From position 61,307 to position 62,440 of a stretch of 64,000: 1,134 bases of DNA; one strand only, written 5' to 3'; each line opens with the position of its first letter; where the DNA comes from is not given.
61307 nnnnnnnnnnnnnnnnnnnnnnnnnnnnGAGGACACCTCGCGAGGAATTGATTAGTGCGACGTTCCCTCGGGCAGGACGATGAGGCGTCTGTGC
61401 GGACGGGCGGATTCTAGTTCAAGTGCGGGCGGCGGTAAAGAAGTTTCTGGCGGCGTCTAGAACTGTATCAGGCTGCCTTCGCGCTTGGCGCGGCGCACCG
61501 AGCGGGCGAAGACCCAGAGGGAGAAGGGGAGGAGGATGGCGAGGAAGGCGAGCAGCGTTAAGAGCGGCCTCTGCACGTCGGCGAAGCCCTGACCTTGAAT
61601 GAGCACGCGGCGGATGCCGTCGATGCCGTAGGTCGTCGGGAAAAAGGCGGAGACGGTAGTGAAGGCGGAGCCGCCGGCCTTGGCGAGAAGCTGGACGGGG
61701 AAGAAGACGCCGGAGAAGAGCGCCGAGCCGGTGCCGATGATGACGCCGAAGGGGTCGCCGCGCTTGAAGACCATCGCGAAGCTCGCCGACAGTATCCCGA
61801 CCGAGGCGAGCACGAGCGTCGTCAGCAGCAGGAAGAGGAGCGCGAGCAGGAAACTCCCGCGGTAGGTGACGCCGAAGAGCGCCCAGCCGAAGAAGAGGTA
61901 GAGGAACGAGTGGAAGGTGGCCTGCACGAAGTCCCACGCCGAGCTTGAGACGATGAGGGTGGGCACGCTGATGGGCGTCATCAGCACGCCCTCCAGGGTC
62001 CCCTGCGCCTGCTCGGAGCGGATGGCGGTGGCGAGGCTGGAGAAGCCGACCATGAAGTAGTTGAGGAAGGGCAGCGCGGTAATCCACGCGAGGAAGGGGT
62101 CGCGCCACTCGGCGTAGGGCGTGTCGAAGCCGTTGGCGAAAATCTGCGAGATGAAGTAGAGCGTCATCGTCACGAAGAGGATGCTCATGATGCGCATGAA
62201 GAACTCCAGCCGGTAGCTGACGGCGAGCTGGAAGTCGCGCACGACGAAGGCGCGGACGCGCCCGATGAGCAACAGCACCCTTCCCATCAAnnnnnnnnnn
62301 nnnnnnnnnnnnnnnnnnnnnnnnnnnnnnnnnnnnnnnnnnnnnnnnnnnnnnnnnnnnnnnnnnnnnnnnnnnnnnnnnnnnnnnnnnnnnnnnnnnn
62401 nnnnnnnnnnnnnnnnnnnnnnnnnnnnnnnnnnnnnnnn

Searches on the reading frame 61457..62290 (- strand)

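Call 50: search_protein_families(library=pfam, proteins=[window:61457-62290:-])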
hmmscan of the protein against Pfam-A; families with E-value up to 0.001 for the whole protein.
window:61457-62290:- (277 aa): 2 families
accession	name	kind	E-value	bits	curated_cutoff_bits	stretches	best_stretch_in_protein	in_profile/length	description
PF12698.13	ABC2_membrane_3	-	2e-13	50.6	31.6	1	77-258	172-346/347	ABC-2 family transporter protein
PF01061.29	ABC2_membrane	-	8.4e-13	48.8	26.9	1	24-229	13-209/211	ABC-2 type transporter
